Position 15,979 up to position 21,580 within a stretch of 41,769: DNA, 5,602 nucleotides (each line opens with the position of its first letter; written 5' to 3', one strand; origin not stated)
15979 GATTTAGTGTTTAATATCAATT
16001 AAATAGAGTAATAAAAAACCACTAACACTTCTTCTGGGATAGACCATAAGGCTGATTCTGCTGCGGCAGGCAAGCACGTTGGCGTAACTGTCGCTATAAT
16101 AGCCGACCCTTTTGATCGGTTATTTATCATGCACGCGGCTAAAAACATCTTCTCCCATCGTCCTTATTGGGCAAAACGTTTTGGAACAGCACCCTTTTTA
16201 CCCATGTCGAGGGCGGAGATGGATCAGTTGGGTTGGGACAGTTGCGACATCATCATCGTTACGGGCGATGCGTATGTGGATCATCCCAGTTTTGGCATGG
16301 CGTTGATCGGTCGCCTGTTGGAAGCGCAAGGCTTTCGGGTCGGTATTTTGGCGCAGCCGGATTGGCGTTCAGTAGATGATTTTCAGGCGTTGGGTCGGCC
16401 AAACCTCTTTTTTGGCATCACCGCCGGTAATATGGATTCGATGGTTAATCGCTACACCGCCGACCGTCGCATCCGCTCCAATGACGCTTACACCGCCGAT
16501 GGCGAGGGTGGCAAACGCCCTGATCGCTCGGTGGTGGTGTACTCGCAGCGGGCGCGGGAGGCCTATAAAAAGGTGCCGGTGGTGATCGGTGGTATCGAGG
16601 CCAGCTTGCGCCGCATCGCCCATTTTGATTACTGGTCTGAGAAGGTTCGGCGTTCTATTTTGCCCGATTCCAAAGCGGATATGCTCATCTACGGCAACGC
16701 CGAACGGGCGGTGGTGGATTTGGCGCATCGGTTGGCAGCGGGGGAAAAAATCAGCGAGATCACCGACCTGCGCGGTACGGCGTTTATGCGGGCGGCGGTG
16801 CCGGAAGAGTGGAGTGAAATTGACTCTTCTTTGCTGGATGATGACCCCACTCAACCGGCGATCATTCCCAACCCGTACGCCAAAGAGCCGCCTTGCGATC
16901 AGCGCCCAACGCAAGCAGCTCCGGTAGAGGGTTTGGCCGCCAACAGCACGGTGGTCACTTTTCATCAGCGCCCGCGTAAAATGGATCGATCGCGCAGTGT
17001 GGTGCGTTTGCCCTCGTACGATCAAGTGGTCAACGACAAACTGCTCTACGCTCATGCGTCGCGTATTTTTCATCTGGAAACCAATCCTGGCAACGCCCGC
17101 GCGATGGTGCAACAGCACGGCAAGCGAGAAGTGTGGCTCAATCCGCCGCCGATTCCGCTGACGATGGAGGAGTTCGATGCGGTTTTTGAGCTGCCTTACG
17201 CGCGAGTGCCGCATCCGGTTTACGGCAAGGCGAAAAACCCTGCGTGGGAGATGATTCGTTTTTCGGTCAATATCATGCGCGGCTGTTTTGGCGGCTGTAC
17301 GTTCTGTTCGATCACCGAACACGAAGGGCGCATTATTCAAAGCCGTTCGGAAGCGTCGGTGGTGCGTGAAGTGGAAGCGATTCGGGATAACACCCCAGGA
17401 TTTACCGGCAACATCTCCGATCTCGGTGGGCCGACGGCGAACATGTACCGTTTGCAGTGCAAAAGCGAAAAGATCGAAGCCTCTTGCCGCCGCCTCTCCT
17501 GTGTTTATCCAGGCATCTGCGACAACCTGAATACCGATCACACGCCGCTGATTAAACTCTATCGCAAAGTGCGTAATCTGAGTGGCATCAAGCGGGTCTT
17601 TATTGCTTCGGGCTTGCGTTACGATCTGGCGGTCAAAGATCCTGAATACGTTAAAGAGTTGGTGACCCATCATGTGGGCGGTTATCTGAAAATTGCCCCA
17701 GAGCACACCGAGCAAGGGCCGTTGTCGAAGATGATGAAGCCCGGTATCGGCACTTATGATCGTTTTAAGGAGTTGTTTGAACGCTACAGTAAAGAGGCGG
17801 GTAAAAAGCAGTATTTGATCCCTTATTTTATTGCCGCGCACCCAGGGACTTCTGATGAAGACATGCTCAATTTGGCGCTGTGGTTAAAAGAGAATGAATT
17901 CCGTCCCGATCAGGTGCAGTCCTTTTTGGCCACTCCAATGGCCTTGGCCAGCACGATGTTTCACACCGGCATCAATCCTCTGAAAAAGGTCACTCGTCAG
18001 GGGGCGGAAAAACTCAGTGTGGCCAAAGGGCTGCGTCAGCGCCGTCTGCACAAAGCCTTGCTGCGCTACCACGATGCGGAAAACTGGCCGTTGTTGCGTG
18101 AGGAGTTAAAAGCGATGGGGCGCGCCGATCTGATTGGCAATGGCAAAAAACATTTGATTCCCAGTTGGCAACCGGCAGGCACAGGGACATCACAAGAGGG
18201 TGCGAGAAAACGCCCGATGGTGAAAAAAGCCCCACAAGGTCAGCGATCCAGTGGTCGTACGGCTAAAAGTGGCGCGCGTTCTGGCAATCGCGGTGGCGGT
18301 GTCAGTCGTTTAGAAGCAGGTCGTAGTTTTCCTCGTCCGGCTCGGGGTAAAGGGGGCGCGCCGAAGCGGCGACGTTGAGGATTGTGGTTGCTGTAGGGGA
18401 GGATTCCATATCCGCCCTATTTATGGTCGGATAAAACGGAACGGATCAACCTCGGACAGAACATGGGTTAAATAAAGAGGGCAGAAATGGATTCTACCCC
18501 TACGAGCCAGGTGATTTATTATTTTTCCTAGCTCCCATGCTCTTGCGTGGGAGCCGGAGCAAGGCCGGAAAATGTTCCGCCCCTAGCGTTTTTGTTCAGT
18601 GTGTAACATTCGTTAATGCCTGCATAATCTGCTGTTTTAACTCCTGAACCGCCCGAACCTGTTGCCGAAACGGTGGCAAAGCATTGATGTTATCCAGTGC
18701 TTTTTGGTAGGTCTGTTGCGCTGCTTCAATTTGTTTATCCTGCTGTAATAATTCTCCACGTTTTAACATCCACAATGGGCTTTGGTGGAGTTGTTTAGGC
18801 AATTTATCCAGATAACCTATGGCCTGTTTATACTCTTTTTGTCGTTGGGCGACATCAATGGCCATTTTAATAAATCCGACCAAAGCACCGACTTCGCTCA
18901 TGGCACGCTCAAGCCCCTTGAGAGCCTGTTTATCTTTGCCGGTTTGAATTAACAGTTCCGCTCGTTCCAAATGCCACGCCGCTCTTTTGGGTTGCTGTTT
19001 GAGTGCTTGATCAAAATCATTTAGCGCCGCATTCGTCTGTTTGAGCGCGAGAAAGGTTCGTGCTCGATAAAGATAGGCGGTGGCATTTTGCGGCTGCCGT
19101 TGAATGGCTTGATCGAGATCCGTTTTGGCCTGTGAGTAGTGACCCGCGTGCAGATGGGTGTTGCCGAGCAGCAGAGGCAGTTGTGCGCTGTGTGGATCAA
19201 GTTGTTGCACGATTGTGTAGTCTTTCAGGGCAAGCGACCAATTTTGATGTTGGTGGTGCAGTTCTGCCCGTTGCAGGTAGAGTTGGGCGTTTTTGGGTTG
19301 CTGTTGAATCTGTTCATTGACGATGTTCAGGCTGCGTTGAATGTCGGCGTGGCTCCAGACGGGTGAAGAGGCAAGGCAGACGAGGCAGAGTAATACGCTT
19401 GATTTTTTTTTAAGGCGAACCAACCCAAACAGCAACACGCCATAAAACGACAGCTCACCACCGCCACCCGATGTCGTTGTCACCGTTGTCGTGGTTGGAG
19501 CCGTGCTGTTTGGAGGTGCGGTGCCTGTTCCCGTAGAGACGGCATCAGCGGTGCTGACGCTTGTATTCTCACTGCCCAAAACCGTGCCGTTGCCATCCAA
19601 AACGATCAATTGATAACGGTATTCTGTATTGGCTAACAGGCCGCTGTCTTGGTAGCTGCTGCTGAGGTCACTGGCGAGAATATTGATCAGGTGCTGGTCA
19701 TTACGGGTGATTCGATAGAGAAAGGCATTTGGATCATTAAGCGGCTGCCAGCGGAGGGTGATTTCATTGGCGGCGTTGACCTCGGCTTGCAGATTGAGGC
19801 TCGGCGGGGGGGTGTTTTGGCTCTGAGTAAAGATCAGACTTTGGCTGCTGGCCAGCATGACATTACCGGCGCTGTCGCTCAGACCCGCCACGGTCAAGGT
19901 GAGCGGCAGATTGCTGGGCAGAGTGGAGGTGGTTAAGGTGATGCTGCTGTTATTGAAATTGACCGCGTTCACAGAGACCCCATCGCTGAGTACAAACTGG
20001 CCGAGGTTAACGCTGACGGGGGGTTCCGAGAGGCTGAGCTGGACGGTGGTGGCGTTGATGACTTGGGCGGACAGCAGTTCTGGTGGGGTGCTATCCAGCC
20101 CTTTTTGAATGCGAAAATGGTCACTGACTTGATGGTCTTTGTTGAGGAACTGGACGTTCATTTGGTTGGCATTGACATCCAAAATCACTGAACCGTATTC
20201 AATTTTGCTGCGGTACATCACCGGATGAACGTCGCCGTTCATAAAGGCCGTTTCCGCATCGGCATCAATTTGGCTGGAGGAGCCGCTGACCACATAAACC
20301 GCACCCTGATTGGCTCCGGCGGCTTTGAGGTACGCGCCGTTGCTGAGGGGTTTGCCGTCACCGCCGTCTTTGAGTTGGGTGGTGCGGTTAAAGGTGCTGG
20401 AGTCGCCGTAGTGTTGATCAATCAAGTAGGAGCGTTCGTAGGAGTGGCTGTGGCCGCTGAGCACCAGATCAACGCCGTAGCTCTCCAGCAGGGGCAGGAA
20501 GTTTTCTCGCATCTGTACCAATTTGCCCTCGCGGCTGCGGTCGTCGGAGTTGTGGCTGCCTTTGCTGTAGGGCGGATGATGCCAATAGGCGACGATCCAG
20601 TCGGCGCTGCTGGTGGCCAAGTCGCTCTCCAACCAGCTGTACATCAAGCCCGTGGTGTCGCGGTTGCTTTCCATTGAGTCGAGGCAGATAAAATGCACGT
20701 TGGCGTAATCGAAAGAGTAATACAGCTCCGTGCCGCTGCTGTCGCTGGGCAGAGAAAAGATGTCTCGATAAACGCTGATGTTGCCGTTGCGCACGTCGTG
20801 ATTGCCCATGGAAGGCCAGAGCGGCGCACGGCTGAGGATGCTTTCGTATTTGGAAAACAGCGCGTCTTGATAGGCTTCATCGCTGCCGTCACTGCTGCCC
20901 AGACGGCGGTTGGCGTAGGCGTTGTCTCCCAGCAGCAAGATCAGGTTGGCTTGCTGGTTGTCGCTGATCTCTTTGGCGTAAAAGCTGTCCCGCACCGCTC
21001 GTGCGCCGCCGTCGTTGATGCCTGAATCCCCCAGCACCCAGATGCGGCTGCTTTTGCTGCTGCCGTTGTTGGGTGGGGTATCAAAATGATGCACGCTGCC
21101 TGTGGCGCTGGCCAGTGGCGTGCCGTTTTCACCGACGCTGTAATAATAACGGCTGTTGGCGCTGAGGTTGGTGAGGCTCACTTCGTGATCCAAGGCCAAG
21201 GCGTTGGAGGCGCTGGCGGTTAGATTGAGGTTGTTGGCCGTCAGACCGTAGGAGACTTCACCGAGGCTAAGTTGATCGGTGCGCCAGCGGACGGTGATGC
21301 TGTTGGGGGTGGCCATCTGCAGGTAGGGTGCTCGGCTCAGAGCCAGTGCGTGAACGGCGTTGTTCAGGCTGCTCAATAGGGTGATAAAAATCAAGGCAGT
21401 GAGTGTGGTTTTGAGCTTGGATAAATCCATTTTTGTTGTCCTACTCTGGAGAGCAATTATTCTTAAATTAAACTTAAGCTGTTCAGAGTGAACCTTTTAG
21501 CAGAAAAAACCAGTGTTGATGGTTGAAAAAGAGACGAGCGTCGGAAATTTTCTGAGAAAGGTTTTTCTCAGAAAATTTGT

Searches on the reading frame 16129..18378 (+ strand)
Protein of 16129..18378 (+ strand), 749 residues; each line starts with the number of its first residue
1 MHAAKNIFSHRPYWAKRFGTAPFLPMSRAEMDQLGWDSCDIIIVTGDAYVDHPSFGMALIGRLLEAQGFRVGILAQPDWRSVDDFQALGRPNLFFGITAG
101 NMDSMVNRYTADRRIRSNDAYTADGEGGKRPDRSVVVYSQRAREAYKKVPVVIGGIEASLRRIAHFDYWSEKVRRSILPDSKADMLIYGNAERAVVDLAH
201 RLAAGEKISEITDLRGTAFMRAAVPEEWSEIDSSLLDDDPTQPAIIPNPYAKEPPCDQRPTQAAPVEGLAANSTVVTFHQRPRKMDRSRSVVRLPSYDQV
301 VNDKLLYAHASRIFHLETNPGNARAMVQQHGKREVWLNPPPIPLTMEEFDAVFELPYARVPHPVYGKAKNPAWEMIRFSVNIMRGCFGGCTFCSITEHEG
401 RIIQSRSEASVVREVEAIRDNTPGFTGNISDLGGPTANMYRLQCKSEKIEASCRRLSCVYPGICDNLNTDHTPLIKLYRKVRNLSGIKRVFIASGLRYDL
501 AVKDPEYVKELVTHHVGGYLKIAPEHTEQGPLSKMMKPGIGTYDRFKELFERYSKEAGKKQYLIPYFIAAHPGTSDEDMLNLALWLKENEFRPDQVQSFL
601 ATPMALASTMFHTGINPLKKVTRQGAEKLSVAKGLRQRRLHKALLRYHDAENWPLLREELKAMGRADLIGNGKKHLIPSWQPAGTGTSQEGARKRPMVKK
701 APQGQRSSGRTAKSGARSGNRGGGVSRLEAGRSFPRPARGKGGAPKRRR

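Call 84: search_protein_families(library=pfam, proteins=[window:16129-18378:+], max_evalue=0.00001)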
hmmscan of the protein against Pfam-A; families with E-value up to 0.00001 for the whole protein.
window:16129-18378:+ (749 aa): 3 families
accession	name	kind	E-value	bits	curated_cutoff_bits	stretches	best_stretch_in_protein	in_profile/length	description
PF08497.15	Radical_SAM_N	-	8.9e-136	452.5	25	1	23-379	1-301/301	Radical SAM N-terminal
PF11842.13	DUF3362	-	8.8e-47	159.5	27.6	1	594-720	1-128/151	Domain of unknown function (DUF3362)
PF04055.27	Radical_SAM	-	4.6e-14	53.4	29.5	1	380-585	1-165/166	Radical SAM superfamily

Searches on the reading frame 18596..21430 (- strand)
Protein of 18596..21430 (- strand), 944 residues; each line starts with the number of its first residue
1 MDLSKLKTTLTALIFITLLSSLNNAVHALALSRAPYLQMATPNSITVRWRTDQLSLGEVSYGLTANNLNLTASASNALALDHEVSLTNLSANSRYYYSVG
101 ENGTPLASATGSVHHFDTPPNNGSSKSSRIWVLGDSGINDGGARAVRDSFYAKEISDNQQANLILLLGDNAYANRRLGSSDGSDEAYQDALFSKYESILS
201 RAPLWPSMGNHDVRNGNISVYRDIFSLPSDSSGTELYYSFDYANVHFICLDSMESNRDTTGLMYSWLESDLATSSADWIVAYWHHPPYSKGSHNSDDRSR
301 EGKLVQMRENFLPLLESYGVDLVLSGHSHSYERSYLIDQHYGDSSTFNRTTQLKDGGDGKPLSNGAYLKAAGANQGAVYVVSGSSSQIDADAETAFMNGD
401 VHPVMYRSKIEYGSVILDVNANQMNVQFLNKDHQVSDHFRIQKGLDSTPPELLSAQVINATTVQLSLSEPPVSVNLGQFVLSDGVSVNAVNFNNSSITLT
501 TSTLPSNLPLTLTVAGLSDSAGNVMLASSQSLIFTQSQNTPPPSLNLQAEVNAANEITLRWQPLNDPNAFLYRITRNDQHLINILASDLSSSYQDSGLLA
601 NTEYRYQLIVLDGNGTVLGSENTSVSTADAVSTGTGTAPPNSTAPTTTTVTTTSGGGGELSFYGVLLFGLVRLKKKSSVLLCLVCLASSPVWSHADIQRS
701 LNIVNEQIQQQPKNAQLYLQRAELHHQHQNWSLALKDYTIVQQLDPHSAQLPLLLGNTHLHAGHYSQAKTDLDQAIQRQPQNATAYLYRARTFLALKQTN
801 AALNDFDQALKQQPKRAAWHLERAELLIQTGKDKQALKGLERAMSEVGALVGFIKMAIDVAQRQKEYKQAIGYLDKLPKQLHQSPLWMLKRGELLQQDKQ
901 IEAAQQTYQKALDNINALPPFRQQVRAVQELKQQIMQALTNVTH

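Call 84: search_protein_families(library=pfam, proteins=[window:18596-21430:-], max_evalue=0.00001)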
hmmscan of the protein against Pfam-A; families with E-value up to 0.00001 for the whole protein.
window:18596-21430:- (944 aa): 10 families
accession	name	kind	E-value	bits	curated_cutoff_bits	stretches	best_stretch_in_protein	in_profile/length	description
PF00149.33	Metallophos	-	3.3e-19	70.5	21.5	1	129-331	2-191/191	Calcineurin-like phosphoesterase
PF13432.12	TPR_16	-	1e-12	48.7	32.7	0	753-800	1-48/65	Tetratricopeptide repeat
PF14559.12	TPR_19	-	2.4e-12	47.5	25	1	794-844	2-52/68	Tetratricopeptide repeat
PF07719.23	TPR_2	-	5.3e-12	45.3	27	0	754-782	6-34/34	Tetratricopeptide repeat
PF13371.12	TPR_9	-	1.7e-11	44.4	35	1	724-791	4-71/73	Tetratricopeptide repeat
PF00515.34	TPR_1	-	3.3e-11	43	27.8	0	783-815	1-33/34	Tetratricopeptide repeat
PF16656.11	Pur_ac_phosph_N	-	9.3e-10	39.4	30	1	37-118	6-93/93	Purple acid Phosphatase, N-terminal domain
PF13428.12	TPR_14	-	7.6e-09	35.8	23.5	0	753-791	5-43/44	Tetratricopeptide repeat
PF00041.27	fn3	-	3.9e-08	33.8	25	0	542-623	2-81/84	Fibronectin type III domain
PF23914.1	TPR_CcmH_CycH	-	9.8e-08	32.4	42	1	772-883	39-153/158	Cytochrome c-type biogenesis protein H TPR domain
